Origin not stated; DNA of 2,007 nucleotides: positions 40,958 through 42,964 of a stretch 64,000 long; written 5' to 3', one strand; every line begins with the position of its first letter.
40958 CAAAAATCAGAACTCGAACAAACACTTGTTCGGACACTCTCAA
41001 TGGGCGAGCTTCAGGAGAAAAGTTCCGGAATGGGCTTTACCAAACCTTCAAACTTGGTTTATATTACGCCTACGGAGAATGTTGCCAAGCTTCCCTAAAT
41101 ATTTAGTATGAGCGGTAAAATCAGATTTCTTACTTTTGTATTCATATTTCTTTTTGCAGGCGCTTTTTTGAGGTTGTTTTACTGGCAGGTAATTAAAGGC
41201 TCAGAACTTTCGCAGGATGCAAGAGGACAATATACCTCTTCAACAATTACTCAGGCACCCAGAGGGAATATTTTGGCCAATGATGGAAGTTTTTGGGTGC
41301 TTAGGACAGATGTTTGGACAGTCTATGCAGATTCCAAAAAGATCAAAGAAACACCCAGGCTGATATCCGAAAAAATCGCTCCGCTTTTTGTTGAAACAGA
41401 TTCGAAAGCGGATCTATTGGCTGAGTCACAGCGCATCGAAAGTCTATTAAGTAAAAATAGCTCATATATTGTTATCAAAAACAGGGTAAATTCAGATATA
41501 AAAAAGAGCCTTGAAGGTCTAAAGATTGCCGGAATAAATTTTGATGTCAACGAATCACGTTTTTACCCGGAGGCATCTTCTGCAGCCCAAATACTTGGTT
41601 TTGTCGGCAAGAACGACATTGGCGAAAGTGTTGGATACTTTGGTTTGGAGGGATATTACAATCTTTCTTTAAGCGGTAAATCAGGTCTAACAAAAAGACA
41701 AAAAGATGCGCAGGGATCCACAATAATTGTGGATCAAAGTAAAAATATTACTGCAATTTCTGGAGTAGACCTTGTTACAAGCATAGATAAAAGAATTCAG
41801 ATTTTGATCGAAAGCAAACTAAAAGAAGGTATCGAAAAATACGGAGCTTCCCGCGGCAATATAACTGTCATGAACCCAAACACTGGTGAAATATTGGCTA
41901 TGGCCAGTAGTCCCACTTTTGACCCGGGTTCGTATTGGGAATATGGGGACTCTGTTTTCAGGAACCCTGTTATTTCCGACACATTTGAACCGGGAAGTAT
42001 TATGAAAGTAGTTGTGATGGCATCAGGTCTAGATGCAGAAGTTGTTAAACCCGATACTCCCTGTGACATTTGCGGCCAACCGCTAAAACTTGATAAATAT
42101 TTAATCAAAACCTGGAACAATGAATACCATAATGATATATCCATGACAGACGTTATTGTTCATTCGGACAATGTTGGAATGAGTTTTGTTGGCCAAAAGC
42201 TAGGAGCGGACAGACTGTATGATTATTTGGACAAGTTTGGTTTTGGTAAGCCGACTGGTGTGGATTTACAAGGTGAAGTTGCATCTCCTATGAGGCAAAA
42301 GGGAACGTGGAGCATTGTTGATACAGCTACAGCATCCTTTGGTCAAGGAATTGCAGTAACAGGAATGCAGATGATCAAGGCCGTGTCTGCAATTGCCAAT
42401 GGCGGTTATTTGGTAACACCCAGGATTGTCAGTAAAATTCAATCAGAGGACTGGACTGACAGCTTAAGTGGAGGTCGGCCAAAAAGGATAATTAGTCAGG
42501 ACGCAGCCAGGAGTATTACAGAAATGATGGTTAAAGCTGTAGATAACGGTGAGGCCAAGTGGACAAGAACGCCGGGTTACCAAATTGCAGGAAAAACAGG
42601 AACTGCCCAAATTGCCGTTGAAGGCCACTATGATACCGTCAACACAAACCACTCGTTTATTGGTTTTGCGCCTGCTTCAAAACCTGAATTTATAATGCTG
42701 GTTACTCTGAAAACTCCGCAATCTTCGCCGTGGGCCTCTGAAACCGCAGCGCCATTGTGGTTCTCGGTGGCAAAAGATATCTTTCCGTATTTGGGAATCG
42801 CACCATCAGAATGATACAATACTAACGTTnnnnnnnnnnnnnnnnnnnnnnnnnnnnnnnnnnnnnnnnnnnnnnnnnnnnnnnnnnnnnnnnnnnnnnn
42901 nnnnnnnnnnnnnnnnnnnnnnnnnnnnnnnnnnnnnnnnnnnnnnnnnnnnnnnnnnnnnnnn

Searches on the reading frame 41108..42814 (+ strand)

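Call 13: search_protein_families(library=pfam, proteins=[window:41108-42814:+], max_evalue=0.001)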
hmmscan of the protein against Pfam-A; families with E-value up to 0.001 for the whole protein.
window:41108-42814:+ (568 aa): 3 families
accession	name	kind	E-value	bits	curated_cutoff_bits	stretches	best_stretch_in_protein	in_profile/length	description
PF00905.27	Transpeptidase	-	2.5e-76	257.2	22.1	1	252-549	3-292/299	Penicillin binding protein transpeptidase domain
PF03717.20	PBP_dimer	-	7.7e-16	59.5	24.4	1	48-206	2-176/180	Penicillin-binding Protein dimerisation domain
PF13354.11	Beta-lactamase2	-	0.00033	20.5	22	0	292-501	20-191/214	Beta-lactamase enzyme family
